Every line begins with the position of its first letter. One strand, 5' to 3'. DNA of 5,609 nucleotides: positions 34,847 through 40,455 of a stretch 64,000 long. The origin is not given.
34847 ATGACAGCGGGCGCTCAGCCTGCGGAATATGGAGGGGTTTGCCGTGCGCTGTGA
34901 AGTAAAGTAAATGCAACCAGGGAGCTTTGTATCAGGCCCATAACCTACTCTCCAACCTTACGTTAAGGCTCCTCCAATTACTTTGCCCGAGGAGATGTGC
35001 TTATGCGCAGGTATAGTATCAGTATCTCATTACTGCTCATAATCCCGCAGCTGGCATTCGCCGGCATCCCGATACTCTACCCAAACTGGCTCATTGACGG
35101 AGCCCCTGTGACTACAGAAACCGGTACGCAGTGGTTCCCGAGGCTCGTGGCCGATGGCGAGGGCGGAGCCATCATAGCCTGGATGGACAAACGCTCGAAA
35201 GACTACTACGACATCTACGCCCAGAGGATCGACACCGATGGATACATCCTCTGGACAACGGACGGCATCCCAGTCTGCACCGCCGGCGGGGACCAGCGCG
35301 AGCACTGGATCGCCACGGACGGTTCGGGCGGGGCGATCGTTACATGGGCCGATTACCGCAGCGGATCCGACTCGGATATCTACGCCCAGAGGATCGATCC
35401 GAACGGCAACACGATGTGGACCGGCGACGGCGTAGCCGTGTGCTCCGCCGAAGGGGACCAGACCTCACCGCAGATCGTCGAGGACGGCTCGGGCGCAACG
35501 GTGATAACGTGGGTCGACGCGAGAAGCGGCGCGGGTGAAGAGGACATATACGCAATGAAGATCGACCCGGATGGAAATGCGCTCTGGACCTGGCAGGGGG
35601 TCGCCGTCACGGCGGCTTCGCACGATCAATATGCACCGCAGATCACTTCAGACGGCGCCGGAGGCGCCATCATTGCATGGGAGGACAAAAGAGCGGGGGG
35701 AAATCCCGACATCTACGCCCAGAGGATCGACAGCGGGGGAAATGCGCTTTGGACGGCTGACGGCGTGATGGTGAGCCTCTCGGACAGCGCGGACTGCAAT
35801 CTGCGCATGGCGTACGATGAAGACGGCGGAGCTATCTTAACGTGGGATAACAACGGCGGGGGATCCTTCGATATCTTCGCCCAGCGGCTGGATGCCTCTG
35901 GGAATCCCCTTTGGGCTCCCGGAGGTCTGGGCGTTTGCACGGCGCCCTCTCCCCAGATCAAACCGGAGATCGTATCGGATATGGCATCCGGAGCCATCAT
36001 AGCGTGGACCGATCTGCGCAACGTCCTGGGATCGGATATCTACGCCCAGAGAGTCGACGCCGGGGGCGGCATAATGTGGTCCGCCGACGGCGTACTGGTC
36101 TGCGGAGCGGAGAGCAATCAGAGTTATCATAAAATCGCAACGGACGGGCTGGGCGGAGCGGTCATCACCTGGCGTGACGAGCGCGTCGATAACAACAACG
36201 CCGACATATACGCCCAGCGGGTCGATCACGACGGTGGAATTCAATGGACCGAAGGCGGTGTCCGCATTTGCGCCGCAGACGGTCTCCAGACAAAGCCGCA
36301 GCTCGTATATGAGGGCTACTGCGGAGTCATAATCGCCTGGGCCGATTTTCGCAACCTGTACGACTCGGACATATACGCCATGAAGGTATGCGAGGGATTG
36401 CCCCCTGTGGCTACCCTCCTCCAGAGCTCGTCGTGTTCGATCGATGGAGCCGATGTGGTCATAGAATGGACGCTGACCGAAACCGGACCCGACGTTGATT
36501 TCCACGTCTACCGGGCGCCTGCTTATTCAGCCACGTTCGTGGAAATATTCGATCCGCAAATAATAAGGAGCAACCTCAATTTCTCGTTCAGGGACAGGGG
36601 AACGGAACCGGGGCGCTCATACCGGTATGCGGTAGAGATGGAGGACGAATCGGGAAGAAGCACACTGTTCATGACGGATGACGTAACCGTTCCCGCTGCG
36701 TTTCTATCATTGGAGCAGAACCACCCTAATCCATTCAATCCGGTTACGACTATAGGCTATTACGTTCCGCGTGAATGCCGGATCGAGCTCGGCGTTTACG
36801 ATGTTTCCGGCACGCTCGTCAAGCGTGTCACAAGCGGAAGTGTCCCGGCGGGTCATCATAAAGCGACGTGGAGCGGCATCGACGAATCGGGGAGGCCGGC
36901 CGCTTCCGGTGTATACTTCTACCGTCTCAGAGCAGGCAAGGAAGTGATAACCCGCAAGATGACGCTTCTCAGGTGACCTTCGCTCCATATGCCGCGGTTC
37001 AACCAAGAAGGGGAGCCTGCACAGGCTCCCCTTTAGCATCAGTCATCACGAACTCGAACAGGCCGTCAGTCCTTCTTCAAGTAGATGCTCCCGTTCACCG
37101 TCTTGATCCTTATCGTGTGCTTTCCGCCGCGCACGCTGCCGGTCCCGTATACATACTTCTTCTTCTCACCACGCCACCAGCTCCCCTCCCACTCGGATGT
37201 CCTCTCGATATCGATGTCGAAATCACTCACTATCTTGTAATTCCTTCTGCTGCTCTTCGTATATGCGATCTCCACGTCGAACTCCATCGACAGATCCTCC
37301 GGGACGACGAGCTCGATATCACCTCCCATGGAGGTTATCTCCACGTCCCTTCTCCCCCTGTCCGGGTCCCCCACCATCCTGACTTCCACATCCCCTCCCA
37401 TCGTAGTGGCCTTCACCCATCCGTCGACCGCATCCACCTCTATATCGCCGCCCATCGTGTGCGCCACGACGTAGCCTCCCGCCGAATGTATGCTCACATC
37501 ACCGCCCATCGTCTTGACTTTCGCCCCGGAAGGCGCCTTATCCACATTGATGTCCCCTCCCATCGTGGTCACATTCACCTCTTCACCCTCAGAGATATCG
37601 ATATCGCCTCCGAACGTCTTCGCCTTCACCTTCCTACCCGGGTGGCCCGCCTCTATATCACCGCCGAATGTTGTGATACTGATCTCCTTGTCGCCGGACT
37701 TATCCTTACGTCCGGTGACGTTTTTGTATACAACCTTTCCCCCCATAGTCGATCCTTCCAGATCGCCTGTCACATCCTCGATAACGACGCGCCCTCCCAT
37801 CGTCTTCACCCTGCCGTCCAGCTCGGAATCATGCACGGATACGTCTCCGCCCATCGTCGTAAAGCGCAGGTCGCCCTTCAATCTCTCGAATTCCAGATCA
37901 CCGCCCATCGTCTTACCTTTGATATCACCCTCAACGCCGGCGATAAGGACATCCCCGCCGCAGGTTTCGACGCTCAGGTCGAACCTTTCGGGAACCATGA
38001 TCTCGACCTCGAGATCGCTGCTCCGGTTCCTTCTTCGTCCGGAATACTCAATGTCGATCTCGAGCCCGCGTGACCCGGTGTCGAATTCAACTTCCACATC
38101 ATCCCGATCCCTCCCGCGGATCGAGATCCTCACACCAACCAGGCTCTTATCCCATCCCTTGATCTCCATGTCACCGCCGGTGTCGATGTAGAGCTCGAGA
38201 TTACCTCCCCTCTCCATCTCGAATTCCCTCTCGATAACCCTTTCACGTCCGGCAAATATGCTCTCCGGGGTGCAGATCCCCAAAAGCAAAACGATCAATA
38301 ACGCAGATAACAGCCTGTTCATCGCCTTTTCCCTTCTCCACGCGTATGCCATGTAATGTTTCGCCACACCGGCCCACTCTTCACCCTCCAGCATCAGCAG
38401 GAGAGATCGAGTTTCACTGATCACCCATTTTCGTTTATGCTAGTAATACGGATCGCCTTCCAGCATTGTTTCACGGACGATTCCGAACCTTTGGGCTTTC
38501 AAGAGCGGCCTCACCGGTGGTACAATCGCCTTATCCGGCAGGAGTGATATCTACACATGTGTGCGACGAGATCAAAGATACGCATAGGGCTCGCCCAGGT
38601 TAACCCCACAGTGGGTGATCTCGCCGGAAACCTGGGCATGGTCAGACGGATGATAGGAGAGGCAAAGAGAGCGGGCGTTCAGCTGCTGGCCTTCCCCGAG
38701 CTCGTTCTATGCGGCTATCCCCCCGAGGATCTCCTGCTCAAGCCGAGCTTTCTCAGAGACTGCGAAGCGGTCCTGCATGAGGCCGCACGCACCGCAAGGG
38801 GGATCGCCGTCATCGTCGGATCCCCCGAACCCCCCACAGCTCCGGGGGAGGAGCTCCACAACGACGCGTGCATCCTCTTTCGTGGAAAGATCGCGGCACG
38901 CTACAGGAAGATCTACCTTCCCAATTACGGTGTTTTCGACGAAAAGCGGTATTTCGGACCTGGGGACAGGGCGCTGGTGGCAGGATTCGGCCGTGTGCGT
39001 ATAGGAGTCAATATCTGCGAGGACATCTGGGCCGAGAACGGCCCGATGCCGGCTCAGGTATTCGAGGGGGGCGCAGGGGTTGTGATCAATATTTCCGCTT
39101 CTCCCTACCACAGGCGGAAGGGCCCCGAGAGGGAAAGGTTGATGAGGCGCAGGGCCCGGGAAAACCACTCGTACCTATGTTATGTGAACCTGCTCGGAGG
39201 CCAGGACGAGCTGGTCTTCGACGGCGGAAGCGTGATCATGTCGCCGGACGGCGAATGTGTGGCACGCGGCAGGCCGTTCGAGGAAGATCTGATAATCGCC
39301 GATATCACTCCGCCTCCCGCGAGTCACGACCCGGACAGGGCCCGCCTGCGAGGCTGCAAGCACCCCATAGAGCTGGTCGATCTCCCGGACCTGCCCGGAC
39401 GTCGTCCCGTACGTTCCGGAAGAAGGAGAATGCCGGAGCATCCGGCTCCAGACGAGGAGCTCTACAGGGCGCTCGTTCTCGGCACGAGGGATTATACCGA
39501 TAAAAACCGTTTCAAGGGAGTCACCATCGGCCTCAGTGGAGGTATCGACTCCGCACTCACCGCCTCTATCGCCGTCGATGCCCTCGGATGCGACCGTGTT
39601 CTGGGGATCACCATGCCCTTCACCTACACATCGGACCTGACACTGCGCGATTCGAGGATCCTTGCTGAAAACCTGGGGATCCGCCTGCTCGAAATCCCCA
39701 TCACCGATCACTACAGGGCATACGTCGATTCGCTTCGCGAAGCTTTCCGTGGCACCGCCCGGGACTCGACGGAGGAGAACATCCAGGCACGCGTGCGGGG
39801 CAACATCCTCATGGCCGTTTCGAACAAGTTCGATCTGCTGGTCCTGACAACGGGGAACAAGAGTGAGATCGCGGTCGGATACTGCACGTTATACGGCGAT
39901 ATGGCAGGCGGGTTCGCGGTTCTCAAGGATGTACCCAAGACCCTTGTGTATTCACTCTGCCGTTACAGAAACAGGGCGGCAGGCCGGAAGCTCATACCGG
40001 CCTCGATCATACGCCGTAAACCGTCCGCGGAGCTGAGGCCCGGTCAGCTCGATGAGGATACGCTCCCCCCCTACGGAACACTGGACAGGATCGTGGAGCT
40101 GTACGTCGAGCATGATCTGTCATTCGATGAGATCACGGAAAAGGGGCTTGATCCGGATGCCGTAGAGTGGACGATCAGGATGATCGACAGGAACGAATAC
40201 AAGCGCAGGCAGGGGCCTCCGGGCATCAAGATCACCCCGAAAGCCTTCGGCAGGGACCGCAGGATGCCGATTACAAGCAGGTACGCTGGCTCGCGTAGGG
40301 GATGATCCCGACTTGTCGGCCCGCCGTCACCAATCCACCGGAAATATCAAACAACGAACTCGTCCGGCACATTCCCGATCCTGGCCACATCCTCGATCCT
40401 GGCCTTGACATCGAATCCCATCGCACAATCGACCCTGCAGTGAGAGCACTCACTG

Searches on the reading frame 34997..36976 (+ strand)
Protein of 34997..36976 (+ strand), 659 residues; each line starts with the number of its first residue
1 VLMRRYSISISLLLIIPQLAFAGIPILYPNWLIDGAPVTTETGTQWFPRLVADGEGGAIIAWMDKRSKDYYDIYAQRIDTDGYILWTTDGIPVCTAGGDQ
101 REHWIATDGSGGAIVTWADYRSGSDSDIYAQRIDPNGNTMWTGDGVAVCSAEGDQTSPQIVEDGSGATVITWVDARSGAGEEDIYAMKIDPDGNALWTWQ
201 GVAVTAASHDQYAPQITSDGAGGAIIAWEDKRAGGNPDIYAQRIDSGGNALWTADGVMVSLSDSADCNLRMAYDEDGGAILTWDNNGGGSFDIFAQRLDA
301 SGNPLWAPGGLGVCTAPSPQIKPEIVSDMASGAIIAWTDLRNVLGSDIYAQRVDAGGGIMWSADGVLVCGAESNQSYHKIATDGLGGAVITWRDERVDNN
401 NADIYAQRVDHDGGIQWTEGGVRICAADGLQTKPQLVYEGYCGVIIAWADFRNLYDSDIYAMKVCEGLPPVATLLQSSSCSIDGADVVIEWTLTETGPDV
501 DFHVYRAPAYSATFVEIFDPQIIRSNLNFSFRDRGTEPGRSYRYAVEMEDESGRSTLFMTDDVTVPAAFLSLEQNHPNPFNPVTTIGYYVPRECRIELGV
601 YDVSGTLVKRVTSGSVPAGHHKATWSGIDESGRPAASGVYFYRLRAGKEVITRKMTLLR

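Call 80: search_protein_families(library=pfam, proteins=[window:34997-36976:+], max_evalue=0.00001)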
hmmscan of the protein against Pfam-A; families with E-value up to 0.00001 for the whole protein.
window:34997-36976:+ (659 aa): 1 family
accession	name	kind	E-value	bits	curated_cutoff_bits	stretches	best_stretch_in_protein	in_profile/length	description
PF13860.13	FlgD_ig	-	1.7e-09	37.9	27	1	597-645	26-74/79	FlgD Ig-like domain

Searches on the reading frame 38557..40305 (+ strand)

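Call 80: search_protein_families(library=pfam, proteins=[window:38557-40305:+], max_evalue=0.00001)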
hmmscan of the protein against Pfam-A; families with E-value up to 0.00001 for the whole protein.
window:38557-40305:+ (582 aa): 2 families
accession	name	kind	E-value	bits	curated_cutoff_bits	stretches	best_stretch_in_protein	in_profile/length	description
PF02540.23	NAD_synthase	-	1.5e-71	240.8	21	1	303-552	2-241/242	NAD synthase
PF00795.27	CN_hydrolase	-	7.4e-37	127.5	23.2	1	9-251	1-247/256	Carbon-nitrogen hydrolase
